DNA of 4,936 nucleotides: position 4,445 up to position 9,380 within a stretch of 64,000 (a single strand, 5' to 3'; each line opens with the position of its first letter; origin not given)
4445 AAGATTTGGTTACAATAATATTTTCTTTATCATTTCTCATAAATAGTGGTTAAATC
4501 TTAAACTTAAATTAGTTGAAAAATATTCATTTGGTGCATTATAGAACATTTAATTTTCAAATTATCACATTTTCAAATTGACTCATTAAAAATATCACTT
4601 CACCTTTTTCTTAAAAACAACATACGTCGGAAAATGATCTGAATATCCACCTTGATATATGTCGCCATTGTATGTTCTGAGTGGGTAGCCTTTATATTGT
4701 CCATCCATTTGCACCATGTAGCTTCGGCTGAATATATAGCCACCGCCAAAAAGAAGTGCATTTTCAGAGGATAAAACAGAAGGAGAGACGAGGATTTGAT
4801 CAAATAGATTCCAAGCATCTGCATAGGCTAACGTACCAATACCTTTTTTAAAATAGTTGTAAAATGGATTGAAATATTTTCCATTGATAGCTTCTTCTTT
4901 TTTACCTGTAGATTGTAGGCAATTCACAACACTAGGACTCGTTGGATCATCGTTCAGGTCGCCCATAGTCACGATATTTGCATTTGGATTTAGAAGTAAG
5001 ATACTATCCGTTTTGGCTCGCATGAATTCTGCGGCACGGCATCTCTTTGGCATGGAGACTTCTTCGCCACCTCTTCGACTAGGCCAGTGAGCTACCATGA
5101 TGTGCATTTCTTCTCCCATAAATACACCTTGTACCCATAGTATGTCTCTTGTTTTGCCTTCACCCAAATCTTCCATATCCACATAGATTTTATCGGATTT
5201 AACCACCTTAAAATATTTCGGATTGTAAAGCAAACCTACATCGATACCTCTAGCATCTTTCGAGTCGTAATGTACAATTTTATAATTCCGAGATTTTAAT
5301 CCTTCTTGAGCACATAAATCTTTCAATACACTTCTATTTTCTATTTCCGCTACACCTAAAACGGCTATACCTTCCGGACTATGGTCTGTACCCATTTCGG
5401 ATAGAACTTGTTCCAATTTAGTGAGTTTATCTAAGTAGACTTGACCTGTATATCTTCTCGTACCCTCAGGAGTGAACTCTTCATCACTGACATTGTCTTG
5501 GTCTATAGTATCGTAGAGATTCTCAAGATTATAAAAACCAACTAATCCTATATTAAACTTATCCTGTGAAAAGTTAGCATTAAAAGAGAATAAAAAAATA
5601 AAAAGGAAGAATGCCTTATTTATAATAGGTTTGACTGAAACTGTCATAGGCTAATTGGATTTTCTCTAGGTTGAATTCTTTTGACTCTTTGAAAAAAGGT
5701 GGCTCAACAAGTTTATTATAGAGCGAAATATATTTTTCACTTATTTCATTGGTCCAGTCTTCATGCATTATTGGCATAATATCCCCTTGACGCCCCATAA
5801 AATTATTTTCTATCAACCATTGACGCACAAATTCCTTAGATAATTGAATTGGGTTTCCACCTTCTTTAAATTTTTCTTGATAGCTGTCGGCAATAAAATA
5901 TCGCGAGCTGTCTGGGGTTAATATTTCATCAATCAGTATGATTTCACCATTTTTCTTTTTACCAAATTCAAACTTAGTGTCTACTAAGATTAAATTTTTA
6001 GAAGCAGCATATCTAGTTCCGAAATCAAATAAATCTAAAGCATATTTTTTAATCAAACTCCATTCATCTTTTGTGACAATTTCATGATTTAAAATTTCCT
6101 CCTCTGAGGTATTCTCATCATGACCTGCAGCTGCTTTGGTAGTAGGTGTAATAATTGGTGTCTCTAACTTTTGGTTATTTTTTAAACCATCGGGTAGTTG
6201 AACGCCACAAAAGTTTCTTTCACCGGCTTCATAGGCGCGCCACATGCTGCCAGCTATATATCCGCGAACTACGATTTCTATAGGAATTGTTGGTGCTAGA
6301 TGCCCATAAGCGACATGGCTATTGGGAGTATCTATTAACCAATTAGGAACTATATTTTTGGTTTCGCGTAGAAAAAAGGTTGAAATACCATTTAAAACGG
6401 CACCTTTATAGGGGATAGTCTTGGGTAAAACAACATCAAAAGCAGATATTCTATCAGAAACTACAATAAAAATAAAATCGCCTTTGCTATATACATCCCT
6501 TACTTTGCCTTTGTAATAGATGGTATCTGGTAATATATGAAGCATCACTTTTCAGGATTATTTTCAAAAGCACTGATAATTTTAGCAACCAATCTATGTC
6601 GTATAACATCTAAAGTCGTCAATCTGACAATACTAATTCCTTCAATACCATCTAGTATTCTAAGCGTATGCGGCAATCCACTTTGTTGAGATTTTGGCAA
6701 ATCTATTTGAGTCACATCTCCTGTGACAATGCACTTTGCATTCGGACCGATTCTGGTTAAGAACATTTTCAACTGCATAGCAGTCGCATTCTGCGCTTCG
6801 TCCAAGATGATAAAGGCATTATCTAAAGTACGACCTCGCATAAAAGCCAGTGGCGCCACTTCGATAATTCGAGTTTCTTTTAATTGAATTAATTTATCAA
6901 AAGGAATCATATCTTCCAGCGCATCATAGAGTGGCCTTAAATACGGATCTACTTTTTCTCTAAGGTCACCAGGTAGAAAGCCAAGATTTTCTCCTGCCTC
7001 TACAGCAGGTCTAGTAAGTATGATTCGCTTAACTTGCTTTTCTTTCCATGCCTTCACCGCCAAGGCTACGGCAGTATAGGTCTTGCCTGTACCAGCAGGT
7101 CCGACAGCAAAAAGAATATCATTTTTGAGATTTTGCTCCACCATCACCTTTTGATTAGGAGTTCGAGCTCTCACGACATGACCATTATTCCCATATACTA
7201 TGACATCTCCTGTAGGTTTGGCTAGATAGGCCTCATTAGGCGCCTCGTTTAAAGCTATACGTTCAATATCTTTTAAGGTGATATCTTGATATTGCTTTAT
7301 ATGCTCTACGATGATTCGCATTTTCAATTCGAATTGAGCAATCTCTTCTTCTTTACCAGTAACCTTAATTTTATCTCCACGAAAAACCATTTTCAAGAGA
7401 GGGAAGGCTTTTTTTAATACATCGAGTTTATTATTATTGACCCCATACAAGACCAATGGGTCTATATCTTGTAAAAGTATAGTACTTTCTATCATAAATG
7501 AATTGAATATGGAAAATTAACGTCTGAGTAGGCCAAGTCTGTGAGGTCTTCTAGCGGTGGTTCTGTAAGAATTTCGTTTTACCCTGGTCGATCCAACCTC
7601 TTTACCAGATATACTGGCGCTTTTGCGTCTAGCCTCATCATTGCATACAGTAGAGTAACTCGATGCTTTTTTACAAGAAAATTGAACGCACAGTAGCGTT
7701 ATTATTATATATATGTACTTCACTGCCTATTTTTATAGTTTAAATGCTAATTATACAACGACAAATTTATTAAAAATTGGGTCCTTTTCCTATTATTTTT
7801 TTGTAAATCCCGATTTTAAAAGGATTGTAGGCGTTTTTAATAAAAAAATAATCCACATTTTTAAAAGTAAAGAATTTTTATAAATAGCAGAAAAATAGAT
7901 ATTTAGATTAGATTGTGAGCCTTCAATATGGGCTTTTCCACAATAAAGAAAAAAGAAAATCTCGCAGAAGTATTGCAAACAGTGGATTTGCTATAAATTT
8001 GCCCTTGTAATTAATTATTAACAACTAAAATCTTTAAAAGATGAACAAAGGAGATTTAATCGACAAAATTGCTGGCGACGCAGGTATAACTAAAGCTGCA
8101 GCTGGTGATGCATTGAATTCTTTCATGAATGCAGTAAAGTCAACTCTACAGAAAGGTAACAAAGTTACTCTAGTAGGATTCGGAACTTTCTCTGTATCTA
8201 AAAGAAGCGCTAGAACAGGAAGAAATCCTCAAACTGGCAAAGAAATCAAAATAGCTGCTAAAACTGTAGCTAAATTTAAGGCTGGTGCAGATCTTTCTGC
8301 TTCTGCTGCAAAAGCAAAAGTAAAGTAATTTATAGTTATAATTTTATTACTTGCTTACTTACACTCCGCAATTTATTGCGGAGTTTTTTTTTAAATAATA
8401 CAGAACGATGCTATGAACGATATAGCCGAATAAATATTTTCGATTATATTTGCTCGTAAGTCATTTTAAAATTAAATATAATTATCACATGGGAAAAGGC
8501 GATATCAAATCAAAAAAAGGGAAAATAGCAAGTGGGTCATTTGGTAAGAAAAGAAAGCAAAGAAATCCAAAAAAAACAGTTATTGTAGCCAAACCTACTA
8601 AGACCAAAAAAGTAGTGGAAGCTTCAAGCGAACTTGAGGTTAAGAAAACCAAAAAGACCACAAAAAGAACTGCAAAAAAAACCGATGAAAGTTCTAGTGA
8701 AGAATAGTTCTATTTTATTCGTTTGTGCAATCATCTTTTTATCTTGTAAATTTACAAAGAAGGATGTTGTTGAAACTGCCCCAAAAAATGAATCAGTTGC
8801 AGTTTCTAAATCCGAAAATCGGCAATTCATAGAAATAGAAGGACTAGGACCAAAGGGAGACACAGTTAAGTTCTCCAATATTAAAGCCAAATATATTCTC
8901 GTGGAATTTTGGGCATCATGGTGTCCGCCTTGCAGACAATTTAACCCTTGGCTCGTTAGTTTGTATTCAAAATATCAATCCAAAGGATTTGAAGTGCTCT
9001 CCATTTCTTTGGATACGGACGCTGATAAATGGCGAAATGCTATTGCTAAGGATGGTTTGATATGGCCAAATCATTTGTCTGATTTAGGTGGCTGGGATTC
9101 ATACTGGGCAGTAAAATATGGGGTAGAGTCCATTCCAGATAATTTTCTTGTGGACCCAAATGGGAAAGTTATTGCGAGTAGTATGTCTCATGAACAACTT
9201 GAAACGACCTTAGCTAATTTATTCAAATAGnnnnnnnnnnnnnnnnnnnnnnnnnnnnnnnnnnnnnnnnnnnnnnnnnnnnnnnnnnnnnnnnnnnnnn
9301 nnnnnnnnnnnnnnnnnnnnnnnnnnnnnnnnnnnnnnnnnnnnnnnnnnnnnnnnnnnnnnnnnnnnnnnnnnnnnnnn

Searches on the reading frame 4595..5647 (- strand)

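Call 23: search_protein_families(library=ncbifam, proteins=[window:4595-5647:-], max_evalue=0.01)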
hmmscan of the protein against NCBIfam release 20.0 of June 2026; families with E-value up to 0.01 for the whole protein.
window:4595-5647:- (350 aa): 0 families

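Call 24: search_protein_families(library=pfam, proteins=[window:4595-5647:-], max_evalue=0.01)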
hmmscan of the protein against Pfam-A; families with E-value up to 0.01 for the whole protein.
window:4595-5647:- (350 aa): 1 family
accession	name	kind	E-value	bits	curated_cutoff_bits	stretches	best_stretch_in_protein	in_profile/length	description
PF19580.5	Exo_endo_phos_3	-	6.8e-110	367.4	27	1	36-347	2-311/311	Endonuclease/Exonuclease/phosphatase family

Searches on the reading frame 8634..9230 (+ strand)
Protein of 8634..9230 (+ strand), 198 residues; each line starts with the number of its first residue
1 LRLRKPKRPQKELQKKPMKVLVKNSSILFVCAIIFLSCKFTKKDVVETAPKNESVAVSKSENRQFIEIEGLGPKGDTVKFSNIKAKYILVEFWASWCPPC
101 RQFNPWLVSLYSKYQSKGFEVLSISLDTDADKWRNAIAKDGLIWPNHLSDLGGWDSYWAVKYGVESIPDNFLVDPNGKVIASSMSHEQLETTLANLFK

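Call 23: search_protein_families(library=ncbifam, proteins=[window:8634-9230:+], max_evalue=0.01)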
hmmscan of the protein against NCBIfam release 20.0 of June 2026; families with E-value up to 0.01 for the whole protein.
window:8634-9230:+ (198 aa): 18 families
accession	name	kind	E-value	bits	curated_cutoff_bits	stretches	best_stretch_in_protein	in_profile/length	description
NF002854.0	PRK03147.1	subfamily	1.3e-18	67.5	170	1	48-191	29-167/176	thiol-disulfide oxidoreductase ResA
NF047696.1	ThlDiSintTplARhiz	equivalog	6.9e-15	55.4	230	1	57-140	68-152/219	thiol:disulfide interchange protein TlpA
TIGR00385.1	dsbE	subfamily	1e-11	44.8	123.15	1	73-180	50-151/173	DsbE family thiol:disulfide interchange protein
TIGR01068.1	thioredoxin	equivalog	4.3e-10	39.7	96.8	1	84-129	13-57/101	thioredoxin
NF041202.1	StoA_CxxC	exception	9.7e-10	38.5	210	1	74-186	42-154/163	endospore biogenesis thiol-disulfide oxidoreductase StoA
TIGR02738.1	TrbB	equivalog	2.8e-08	33.6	132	1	27-131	4-93/153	type-F conjugative transfer system pilin assembly thiol-disulfide isomerase TrbB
NF041054.1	WAxxUGC_long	equivalog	6.6e-08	32.2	300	1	74-181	93-196/354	ResA-like WAxxUGC motif-containing protein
NF006898.0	PRK09381.1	equivalog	8.5e-08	32.6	138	1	87-127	23-62/109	thioredoxin TrxA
NF011941.0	PRK15412.1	equivalog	3e-07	30.1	359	1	67-179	49-155/185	thiol:disulfide interchange protein DsbE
NF008229.0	PRK10996.1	equivalog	2.6e-06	27.2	125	1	86-131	53-95/141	thioredoxin TrxC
TIGR01126.1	pdi_dom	equivalog_domain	1.2e-05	25.6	107.2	1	84-132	13-61/105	protein disulfide-isomerase domain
TIGR01130.1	ER_PDI_fam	subfamily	7.7e-05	22.4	344.25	1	84-126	362-403/476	protein disulfide-isomerase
TIGR02740.1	TraF-like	hypoth_equivalog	0.0001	21.7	232.25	1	81-191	165-263/276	TraF-like protein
NF047697.1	ThioredTrxAClost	equivalog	0.00042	20.5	140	1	85-117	17-49/105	thioredoxin TrxA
NF001419.0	PRK00293.1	subfamily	0.00054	18.7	330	1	18-104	415-496/574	protein-disulfide reductase DsbD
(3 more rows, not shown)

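Call 24: search_protein_families(library=pfam, proteins=[window:8634-9230:+], max_evalue=0.01)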
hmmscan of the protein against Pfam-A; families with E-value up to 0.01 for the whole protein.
window:8634-9230:+ (198 aa): 9 families
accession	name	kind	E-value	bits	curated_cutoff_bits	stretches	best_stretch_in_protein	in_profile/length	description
PF13905.12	Thioredoxin_8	-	4e-21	75.6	27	1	86-179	2-94/94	Thioredoxin-like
PF00578.27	AhpC-TSA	-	1e-15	58.2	26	1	65-180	5-122/124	AhpC/TSA family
PF08534.16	Redoxin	-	7.3e-15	55.5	26.6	1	73-185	16-134/148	Redoxin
PF00085.26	Thioredoxin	-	1.5e-10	41.4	23.5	1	85-130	18-60/103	Thioredoxin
PF13098.12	Thioredoxin_2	-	1.3e-06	29.1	27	1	84-189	4-100/104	Thioredoxin-like domain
PF00255.25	GSHPx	-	0.00017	21.6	27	1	73-123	9-58/108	Glutathione peroxidase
PF13728.12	TraF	-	0.0013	19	23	0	81-177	125-204/224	F plasmid transfer operon protein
PF13899.12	Thioredoxin_7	-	0.0047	17.5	27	0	85-109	17-41/83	Thioredoxin-like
PF13462.12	Thioredoxin_4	-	0.0079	16.8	23.2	0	82-121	10-48/165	Thioredoxin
